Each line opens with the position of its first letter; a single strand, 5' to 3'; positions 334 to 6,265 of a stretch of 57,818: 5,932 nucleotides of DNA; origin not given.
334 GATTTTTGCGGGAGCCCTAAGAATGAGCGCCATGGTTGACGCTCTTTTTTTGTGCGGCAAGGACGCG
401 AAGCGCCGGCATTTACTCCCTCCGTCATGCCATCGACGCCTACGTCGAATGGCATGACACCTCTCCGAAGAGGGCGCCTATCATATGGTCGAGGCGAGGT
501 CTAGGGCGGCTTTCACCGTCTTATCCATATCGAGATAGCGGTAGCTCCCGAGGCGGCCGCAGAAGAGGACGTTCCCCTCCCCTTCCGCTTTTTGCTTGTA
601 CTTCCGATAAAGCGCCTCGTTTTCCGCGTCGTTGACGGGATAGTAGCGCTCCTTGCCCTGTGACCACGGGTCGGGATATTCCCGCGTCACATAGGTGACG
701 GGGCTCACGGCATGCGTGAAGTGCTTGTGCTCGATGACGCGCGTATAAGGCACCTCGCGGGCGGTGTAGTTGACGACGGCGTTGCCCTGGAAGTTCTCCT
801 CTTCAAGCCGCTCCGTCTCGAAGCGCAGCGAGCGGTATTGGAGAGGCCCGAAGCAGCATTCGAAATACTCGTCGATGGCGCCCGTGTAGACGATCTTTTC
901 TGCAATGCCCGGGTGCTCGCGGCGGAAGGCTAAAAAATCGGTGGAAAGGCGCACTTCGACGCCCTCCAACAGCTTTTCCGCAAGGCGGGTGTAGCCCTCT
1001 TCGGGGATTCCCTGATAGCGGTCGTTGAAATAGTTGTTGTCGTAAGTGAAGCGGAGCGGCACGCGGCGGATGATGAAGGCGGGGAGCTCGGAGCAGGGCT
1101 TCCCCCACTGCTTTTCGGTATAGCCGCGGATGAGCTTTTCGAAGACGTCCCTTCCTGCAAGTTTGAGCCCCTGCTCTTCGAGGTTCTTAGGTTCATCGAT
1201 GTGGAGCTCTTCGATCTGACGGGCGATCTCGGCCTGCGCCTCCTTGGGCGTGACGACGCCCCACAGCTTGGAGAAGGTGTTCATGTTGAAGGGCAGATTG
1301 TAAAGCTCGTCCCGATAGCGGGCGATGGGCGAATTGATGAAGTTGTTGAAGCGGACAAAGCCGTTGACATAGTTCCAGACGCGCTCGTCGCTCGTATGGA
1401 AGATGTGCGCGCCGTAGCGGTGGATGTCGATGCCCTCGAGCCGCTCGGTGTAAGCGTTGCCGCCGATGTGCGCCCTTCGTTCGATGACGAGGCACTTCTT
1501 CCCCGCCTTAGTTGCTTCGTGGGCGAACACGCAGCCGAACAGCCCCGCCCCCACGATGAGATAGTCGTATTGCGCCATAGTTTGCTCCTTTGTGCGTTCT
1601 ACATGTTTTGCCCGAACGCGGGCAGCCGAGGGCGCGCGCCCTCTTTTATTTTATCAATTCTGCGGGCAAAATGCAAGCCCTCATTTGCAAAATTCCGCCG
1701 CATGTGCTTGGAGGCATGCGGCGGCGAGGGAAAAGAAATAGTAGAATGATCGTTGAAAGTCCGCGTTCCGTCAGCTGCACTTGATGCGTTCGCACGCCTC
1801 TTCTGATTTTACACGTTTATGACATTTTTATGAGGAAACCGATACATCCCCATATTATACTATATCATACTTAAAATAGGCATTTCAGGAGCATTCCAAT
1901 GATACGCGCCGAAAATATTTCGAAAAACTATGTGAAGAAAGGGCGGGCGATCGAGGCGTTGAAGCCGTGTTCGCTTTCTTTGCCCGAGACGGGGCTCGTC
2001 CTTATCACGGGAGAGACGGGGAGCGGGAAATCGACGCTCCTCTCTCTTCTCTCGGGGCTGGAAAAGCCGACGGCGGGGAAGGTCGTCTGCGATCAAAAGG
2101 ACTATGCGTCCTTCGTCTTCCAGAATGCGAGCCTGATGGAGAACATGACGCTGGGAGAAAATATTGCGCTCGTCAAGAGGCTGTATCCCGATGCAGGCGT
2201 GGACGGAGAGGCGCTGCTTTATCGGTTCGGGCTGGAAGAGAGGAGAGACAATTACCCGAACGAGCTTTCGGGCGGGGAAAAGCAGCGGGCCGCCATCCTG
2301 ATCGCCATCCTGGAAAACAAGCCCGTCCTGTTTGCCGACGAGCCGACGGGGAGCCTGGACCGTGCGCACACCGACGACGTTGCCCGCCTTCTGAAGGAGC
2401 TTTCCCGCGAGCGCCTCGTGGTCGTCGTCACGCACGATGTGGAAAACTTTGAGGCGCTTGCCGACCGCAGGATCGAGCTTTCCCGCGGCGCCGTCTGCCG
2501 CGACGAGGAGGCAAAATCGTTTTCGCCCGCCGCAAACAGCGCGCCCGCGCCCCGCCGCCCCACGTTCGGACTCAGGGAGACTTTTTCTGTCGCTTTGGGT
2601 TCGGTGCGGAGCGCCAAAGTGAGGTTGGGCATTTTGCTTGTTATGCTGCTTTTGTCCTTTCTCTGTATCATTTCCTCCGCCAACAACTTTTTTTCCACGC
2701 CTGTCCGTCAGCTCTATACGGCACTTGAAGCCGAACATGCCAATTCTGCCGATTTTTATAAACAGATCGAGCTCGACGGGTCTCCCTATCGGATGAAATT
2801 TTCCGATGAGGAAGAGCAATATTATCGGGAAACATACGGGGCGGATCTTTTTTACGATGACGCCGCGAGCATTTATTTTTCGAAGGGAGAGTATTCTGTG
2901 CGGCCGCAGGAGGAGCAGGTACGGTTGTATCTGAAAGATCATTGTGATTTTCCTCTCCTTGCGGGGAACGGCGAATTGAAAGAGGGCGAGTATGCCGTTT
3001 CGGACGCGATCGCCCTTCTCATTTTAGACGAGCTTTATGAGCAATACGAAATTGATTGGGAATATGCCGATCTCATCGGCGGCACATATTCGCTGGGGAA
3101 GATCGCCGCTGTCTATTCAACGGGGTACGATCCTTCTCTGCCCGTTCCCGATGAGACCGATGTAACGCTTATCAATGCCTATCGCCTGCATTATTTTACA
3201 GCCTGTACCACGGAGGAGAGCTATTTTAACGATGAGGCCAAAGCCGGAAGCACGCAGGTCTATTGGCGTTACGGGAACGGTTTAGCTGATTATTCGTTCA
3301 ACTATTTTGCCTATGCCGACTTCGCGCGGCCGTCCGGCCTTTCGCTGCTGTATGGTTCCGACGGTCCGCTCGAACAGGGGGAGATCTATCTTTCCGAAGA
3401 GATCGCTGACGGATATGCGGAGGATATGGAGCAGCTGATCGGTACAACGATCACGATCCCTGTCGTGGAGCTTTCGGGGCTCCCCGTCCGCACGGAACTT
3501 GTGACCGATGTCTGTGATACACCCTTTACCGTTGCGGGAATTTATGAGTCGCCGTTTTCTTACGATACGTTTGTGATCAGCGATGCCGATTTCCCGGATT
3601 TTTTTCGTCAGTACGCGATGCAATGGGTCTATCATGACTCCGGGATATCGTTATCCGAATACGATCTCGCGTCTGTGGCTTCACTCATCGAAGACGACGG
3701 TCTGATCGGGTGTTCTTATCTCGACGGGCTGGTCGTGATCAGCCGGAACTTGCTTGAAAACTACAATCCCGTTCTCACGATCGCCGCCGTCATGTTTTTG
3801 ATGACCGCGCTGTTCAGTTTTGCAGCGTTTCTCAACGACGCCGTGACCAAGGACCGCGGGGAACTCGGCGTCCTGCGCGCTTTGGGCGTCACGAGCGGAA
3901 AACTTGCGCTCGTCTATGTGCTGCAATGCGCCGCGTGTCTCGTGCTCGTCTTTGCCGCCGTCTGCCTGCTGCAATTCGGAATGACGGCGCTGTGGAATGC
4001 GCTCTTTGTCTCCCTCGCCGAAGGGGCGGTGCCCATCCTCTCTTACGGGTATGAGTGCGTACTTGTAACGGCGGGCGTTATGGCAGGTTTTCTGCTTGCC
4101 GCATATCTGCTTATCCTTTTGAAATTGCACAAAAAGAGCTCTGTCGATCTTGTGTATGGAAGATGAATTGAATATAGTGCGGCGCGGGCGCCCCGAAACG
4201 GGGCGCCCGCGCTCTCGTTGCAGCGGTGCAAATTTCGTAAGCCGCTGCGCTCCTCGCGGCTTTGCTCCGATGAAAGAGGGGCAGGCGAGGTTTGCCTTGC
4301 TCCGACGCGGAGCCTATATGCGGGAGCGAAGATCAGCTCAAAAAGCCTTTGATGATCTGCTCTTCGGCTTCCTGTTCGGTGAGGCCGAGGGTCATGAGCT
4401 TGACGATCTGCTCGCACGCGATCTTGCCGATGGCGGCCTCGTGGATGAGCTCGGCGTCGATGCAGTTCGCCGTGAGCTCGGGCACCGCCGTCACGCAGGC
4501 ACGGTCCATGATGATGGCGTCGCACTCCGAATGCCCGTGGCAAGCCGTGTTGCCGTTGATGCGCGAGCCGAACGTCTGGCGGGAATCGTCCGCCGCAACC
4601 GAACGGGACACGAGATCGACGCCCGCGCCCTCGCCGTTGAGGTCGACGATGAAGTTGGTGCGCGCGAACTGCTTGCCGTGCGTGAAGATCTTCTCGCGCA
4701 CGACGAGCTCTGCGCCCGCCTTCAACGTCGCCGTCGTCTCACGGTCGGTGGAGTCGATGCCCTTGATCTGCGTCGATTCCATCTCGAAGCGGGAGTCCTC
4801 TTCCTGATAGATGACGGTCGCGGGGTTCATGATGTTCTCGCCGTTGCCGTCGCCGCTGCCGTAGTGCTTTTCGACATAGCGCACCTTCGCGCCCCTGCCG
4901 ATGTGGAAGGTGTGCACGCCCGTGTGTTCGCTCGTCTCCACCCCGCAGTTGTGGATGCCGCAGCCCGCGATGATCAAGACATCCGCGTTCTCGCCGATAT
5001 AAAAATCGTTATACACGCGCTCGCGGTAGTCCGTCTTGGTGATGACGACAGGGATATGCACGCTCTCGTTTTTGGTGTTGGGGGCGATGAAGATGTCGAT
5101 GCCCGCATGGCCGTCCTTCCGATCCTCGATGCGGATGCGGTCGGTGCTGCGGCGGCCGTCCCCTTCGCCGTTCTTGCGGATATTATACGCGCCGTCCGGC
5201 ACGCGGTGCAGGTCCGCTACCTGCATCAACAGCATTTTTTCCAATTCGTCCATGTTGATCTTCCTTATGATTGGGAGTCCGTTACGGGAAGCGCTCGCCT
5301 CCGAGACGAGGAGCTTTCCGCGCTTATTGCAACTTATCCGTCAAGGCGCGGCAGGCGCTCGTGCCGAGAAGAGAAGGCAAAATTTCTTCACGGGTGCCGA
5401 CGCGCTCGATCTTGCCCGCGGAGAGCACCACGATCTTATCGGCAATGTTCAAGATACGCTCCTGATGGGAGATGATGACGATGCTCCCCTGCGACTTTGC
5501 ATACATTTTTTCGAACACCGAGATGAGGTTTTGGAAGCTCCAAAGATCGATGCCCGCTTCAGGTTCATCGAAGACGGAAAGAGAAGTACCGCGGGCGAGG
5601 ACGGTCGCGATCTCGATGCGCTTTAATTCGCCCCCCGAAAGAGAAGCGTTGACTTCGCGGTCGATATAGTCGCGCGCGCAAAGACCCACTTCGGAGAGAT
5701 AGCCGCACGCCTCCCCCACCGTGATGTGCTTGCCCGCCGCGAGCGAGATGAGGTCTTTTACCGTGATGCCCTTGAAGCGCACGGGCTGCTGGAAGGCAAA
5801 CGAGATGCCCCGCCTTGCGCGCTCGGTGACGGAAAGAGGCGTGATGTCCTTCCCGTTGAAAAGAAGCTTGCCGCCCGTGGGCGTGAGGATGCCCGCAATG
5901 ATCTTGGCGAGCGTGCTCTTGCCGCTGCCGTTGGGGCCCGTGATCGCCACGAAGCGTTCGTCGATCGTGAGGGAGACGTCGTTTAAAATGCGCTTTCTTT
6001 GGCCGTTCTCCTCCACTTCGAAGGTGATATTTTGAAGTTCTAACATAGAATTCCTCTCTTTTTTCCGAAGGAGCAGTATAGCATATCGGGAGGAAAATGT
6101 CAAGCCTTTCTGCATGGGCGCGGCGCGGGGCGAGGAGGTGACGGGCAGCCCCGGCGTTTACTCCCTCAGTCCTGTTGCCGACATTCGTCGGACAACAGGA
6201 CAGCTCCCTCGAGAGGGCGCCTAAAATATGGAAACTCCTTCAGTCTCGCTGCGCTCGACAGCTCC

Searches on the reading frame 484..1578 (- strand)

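Call 48: search_protein_families(library=pfam, proteins=[window:484-1578:-], max_evalue=0.00001)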
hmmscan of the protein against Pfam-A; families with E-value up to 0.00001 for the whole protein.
window:484-1578:- (365 aa): 3 families
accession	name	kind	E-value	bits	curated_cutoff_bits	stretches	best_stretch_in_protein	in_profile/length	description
PF03275.19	GLF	-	1.2e-81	273.7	26.3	1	148-348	1-203/203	UDP-galactopyranose mutase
PF13450.12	NAD_binding_8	-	1.6e-21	76.8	21.9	1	8-72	1-66/68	NAD(P)-binding Rossmann-like domain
PF01593.30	Amino_oxidase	-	5.2e-09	36.3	19.8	1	23-221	11-231/443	Flavin containing amine oxidoreductase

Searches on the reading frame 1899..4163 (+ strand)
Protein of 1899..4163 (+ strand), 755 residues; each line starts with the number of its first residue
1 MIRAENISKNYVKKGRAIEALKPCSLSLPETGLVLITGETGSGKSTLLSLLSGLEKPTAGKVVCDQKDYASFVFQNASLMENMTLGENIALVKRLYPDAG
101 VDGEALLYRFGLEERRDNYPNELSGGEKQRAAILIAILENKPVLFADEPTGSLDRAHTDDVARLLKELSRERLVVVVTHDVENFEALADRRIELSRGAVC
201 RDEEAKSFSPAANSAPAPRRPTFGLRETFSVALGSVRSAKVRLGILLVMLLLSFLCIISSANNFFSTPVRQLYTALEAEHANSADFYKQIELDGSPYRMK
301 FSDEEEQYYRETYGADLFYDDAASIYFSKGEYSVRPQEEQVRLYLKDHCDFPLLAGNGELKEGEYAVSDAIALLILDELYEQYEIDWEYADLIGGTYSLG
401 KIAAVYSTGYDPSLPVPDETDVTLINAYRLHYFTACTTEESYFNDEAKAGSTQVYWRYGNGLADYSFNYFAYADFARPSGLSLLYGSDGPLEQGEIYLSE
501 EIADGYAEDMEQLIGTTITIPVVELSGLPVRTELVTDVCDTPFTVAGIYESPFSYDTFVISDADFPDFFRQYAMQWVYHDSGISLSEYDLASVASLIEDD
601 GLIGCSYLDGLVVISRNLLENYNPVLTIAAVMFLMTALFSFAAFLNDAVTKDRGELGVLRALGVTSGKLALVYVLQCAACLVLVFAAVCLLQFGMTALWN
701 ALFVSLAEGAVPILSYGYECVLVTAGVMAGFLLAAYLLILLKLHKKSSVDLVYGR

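Call 48: search_protein_families(library=pfam, proteins=[window:1899-4163:+], max_evalue=0.00001)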
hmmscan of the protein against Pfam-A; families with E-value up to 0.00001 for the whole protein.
window:1899-4163:+ (755 aa): 3 families
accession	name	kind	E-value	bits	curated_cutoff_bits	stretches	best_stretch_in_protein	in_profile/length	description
PF00005.33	ABC_tran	-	1.5e-24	87.6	25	1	21-150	1-136/137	ABC transporter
PF02463.25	SMC_N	-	2.2e-07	31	40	0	120-187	134-205/220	RecF/RecN/SMC N terminal domain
PF02687.27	FtsX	-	2e-06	28.3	25.5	1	628-740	2-112/120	FtsX-like permease C-terminal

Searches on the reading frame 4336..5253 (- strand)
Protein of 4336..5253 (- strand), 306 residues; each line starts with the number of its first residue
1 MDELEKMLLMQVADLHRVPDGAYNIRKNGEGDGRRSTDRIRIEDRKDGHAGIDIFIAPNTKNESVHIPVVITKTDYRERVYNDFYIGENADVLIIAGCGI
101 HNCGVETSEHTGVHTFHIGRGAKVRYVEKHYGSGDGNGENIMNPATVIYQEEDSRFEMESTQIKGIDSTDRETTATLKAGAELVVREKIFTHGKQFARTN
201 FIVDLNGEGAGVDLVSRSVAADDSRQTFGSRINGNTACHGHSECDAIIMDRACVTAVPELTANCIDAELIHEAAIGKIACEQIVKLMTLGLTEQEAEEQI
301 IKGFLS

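Call 48: search_protein_families(library=pfam, proteins=[window:4336-5253:-], max_evalue=0.00001)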
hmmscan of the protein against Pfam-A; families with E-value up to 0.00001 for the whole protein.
window:4336-5253:- (306 aa): 1 family
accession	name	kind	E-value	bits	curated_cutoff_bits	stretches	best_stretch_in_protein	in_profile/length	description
PF01458.23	SUFBD_core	-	3e-21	76.4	27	1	86-304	18-232/232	SUF system FeS cluster assembly, SufBD core domain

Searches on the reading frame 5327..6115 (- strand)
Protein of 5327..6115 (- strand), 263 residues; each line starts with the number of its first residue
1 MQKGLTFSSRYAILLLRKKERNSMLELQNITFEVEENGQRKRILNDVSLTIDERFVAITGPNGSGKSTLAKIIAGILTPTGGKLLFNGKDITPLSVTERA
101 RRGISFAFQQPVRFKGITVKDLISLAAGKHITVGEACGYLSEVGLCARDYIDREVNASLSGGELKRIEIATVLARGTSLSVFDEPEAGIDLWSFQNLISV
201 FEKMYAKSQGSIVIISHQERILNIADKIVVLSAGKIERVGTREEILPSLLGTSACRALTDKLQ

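Call 48: search_protein_families(library=pfam, proteins=[window:5327-6115:-], max_evalue=0.00001)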
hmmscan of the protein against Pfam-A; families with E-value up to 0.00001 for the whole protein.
window:5327-6115:- (263 aa): 4 families
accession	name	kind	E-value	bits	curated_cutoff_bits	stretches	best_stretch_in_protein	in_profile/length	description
PF00005.33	ABC_tran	-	2.3e-25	90.2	25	1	44-186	1-136/137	ABC transporter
PF02463.25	SMC_N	-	3.3e-11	43.5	40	0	45-74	16-45/220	RecF/RecN/SMC N terminal domain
PF13304.12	AAA_21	-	9.1e-09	36.2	27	0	55-91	1-49/304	AAA domain, putative AbiEii toxin, Type IV TA system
PF13555.12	AAA_29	-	4e-06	26.9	27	1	47-87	15-55/61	P-loop containing region of AAA domain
